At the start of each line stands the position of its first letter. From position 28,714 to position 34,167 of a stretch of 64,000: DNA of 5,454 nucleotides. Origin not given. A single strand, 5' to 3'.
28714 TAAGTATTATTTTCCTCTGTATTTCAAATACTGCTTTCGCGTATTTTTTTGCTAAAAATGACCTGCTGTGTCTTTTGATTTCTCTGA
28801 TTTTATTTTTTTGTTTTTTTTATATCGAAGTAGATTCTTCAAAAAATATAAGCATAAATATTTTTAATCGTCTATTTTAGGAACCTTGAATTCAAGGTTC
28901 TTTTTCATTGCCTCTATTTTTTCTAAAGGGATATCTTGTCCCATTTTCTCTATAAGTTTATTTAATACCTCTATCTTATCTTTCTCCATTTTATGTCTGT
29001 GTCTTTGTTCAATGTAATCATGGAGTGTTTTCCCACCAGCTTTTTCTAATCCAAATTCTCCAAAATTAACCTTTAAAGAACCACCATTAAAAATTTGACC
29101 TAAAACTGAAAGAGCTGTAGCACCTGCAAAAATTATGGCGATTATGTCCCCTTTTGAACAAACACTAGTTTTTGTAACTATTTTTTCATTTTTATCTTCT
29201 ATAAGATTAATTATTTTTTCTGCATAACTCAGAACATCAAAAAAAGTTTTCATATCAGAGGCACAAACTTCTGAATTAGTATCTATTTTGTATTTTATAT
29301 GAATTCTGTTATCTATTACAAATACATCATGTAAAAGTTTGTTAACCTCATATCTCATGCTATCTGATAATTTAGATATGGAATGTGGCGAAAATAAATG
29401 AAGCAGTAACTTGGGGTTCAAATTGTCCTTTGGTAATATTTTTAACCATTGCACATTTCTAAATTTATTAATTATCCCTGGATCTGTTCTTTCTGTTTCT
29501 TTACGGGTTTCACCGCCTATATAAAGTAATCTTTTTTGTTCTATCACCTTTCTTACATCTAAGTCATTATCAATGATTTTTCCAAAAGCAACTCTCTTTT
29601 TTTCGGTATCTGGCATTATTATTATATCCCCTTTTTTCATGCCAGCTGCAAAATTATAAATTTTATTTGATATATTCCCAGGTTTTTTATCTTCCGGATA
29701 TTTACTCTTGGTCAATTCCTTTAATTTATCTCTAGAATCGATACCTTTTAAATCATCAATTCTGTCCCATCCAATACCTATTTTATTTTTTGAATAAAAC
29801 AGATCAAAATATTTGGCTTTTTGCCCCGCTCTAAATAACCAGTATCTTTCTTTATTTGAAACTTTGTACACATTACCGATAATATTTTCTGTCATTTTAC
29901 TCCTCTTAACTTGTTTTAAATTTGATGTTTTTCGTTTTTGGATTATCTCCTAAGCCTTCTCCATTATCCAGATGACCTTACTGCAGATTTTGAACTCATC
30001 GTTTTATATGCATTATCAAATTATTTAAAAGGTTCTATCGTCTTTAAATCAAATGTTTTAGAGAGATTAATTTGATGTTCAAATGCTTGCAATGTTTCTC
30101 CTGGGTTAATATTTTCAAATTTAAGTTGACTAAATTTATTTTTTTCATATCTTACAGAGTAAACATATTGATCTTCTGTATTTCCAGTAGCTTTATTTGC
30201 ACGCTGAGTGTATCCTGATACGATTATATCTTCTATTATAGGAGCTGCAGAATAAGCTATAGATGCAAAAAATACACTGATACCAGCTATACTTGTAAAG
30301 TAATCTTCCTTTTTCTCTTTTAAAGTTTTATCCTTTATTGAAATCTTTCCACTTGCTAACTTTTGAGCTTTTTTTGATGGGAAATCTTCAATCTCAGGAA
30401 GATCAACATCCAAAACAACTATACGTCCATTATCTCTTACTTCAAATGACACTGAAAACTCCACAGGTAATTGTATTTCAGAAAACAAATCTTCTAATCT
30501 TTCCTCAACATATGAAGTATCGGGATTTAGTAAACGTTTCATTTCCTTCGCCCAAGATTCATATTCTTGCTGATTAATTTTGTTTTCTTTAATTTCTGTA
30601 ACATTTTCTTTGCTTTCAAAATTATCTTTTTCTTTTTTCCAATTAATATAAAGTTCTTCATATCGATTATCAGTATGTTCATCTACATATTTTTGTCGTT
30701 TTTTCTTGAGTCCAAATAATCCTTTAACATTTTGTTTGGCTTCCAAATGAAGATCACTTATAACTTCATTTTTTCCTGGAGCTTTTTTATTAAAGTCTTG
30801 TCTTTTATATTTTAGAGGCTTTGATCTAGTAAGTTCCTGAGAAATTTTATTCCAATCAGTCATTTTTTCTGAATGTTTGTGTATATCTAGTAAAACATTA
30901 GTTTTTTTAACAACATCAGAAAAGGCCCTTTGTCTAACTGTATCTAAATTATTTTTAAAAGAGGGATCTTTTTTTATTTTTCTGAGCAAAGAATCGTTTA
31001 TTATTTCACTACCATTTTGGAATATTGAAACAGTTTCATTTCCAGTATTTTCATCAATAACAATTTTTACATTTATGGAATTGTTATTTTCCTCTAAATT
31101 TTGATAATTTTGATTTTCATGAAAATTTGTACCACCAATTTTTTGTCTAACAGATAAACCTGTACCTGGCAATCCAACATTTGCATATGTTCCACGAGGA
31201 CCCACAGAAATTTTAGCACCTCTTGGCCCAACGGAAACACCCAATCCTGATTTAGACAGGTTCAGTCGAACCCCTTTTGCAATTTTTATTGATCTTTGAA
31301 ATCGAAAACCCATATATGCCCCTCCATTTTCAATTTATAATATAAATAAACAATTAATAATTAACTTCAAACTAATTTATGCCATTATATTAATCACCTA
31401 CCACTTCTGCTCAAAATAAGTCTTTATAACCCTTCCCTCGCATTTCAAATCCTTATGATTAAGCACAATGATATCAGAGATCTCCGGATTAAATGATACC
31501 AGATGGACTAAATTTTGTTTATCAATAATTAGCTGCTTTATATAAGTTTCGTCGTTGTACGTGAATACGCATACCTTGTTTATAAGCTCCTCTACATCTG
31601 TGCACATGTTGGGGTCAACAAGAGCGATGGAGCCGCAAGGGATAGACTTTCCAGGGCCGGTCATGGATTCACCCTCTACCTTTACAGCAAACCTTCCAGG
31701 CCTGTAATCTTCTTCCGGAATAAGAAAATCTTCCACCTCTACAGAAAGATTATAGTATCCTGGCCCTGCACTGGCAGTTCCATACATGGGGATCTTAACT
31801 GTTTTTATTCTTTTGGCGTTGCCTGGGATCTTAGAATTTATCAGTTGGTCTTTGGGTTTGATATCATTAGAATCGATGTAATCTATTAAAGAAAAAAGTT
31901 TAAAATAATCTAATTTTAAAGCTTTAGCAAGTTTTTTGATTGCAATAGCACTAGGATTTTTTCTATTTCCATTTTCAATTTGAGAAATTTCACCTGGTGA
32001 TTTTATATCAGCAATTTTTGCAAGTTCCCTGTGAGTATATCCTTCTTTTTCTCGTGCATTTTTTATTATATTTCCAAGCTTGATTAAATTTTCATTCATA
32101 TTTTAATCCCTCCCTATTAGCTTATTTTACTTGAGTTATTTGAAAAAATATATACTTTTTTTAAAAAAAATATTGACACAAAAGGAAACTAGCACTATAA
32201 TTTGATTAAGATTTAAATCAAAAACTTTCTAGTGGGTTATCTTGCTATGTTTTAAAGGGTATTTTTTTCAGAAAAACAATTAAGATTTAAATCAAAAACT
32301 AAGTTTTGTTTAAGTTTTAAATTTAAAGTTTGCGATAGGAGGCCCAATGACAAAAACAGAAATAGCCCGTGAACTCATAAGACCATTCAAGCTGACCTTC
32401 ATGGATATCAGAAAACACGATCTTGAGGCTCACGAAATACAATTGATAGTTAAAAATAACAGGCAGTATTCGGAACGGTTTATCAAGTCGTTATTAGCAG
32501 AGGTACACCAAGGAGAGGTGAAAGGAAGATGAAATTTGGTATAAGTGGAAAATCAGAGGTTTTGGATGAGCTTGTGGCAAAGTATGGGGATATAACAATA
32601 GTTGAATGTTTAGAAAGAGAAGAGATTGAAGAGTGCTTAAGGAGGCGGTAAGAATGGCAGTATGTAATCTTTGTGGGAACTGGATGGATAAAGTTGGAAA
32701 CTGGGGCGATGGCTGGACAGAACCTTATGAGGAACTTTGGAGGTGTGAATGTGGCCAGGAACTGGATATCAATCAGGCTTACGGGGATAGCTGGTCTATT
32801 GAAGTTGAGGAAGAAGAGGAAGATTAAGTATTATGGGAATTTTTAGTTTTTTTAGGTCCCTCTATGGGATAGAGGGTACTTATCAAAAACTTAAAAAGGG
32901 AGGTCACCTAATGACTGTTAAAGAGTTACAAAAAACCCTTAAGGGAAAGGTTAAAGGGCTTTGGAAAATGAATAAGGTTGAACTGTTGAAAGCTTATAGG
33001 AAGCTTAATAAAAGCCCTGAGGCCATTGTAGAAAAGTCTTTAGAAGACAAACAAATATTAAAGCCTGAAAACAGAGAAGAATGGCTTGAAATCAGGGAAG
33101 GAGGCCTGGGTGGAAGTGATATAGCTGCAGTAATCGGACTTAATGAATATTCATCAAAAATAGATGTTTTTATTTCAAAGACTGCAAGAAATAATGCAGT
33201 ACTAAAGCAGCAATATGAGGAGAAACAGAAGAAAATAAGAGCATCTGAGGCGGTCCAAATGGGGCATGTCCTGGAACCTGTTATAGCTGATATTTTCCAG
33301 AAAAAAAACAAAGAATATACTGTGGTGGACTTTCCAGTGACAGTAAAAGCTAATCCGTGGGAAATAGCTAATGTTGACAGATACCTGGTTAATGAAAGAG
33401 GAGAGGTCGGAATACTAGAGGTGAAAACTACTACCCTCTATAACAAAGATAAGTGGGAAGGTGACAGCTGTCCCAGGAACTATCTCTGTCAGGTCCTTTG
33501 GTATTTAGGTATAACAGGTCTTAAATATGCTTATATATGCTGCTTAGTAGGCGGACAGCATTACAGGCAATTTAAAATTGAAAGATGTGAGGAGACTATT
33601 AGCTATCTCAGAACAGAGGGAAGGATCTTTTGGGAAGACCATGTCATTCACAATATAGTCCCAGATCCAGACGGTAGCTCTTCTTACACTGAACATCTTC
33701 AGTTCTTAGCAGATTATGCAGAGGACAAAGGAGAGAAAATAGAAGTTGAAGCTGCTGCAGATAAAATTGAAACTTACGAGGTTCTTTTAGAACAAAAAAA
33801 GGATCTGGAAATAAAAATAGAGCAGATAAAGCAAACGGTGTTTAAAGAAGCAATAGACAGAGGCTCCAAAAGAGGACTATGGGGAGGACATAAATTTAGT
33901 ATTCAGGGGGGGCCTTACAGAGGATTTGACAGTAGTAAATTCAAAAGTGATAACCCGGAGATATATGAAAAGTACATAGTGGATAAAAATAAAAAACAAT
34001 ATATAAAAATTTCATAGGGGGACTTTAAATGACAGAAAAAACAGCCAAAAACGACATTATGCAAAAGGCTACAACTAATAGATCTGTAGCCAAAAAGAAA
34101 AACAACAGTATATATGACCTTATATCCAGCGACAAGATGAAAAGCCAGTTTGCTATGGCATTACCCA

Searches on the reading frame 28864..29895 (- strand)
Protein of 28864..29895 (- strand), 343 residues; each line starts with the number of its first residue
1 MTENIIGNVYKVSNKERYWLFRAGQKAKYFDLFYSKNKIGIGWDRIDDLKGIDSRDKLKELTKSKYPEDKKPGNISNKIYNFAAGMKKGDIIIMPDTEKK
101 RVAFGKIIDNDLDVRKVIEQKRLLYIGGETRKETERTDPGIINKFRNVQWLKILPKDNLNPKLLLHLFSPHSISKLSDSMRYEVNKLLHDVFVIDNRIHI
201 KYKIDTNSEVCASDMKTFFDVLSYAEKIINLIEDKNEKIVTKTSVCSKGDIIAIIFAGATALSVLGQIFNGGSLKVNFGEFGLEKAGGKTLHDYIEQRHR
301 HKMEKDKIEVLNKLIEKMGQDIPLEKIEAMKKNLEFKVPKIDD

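Call 4: search_protein_families(library=pfam, proteins=[window:28864-29895:-], max_evalue=0.01)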
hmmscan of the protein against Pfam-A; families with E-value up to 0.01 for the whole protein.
window:28864-29895:- (343 aa): 0 families

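Call 38: search_protein_families(library=padloc, proteins=[window:28864-29895:-], max_evalue=0.01)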
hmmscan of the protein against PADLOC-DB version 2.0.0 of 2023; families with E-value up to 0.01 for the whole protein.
window:28864-29895:- (343 aa): 4 families
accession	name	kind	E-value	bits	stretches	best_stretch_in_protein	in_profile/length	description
PDLC04815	PDC-S02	-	1.3e-20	72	1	18-109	3-96/346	-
PDLC04819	PDC-S02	-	2e-18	64.7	1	17-110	4-100/334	-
PDLC04806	PDC-S02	-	3.5e-14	50.8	1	18-110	4-98/324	-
PDLC04824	PDC-S02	-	1.7e-06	25.5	1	17-110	3-103/308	-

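Call 63: search_protein_families(library=phrogs, proteins=[window:28864-29895:-], max_evalue=0.001)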
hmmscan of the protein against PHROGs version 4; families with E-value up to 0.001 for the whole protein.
window:28864-29895:- (343 aa): 1 family
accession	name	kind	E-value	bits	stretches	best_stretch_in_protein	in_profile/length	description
phrog_10226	-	unknown function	1.7e-37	130.4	1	2-340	6-344/369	-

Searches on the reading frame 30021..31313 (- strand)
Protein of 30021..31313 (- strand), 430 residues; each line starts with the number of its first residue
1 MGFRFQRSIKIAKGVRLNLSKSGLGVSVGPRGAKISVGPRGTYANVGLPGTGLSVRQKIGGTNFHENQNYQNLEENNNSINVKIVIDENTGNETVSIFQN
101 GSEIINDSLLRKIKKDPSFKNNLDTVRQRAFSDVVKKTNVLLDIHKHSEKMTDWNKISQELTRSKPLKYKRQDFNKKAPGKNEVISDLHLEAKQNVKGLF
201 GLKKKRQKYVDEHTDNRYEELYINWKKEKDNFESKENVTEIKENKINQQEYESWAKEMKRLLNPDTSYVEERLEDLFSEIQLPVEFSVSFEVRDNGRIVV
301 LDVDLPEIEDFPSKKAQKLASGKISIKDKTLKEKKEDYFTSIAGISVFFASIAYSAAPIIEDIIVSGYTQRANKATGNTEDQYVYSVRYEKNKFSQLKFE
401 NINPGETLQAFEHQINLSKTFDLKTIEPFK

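Call 4: search_protein_families(library=pfam, proteins=[window:30021-31313:-], max_evalue=0.01)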
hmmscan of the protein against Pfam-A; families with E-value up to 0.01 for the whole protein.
window:30021-31313:- (430 aa): 1 family
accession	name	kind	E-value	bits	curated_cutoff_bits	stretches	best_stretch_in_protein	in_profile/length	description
PF14020.11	DUF4236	-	8.7e-24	84.2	27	1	3-56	1-55/55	Protein of unknown function (DUF4236)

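Call 38: search_protein_families(library=padloc, proteins=[window:30021-31313:-], max_evalue=0.01)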
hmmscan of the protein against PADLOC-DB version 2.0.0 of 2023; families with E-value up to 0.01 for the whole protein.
window:30021-31313:- (430 aa): 1 family
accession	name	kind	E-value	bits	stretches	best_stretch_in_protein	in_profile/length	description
PDLC03663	mREase_IV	-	0.0023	14.7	1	300-428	251-382/544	Type IV methyl-directed restriction enzyme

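Call 63: search_protein_families(library=phrogs, proteins=[window:30021-31313:-], max_evalue=0.001)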
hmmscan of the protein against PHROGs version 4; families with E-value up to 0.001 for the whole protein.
window:30021-31313:- (430 aa): 9 families
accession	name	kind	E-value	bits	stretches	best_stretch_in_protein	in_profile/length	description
phrog_38135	-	unknown function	2.9e-81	274.5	1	1-426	1-432/441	-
phrog_27590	-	unknown function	7.4e-20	72.7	1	1-76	1-78/148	-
phrog_18347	-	unknown function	4.6e-18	66.5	1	1-59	1-61/397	-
phrog_9336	-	unknown function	8.2e-18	65.9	1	1-89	1-90/198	-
phrog_17982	-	unknown function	1.3e-17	64.9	1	1-60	1-60/390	-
phrog_8279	-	unknown function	2.2e-15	58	1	1-70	1-62/133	-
phrog_28047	-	unknown function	3.6e-14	53.9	1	2-68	2-68/177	-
phrog_24584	-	unknown function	9.5e-08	33.2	1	2-59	3-60/68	-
phrog_7974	-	unknown function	1.5e-07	32.2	1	1-66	1-69/213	-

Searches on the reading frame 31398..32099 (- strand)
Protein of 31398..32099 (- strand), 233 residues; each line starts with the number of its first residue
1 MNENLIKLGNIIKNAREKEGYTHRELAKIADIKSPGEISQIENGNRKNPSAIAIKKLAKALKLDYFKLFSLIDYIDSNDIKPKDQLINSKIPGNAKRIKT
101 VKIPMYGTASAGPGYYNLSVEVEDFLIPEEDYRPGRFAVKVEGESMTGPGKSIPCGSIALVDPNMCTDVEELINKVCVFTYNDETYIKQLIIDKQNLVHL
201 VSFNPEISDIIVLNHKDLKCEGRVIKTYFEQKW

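Call 5: search_protein_families(library=pfam, proteins=[window:31398-32099:-], max_evalue=0.01)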
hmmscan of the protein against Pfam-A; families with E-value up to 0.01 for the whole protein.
window:31398-32099:- (233 aa): 4 families
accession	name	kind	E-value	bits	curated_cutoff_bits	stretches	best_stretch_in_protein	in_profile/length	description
PF00717.28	Peptidase_S24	-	2.8e-15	56.5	23.3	1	104-225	1-116/116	Peptidase S24-like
PF01381.28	HTH_3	-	1e-11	45.1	23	1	12-64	1-51/55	Helix-turn-helix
PF12844.13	HTH_19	-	1.4e-09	38.1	30.2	1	9-71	1-61/64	Helix-turn-helix domain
PF13560.12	HTH_31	-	7e-06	26.7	27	1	8-64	2-57/64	Helix-turn-helix domain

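Call 38: search_protein_families(library=padloc, proteins=[window:31398-32099:-], max_evalue=0.01)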
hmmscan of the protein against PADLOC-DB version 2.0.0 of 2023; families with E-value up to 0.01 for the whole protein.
window:31398-32099:- (233 aa): 7 families
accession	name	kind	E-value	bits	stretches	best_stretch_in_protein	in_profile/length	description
PDLC02926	HTH_VI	-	1.3e-09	36.1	1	8-80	2-72/92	-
PDLC04142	capH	-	1.5e-07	30.4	1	7-78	6-69/103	capH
PDLC03947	RmrA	-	2.2e-05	21.5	1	8-64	12-66/383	-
PDLC03954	RmrA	-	3.8e-05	20.8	1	9-69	12-70/380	-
PDLC03949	RmrA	-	7.9e-05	19.7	1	12-64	7-57/363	-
PDLC03953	RmrA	-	0.004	14.4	1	9-64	7-60/373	-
PDLC03666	Control_protein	-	0.006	15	0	8-73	7-70/77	control protein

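Call 65: search_protein_families(library=phrogs, proteins=[window:31398-32099:-], max_evalue=0.001)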
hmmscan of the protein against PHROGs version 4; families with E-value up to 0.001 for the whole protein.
window:31398-32099:- (233 aa): 12 families
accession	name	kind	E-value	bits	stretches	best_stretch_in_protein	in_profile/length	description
phrog_4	-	transcription regulation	6.7e-36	125.1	1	7-228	132-336/400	transcriptional repressor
phrog_3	-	transcription regulation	7.6e-12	46.7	1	2-85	83-165/430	transcriptional repressor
phrog_8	-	transcription regulation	1.8e-10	41.8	1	9-77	160-224/346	transcriptional regulator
phrog_5823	-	transcription regulation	9.7e-09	35.8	1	7-70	6-68/404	transcriptional regulator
phrog_8558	-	unknown function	1.3e-08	36.1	1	136-227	20-107/114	-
phrog_811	-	DNA, RNA and nucleotide metabolism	4.9e-07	30.4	1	103-225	12-129/140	UmuD-like protein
phrog_2967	-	transcription regulation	2.1e-06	28.4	1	8-71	11-72/225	transcriptional regulator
phrog_6201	-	transcription regulation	3e-06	28.1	1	138-226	30-113/121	CI-like repressor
phrog_1373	-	transcription regulation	5.7e-06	27.4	1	7-65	63-119/166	transcriptional regulator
phrog_2439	-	transcription regulation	5.9e-06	26.4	1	8-63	8-61/367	transcriptional regulator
phrog_7126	-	DNA, RNA and nucleotide metabolism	1.1e-05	26.3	1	4-65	16-74/120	HTH DNA binding protein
phrog_32768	-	unknown function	3.7e-05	23.6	1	4-70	6-71/446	-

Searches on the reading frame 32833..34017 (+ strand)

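Call 5: search_protein_families(library=pfam, proteins=[window:32833-34017:+], max_evalue=0.01)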
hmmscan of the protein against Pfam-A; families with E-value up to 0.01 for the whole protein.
window:32833-34017:+ (394 aa): 1 family
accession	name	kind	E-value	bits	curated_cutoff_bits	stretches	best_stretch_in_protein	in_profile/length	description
PF09588.16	YqaJ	-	6.6e-27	95.1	22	1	83-230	1-149/150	YqaJ-like viral recombinase domain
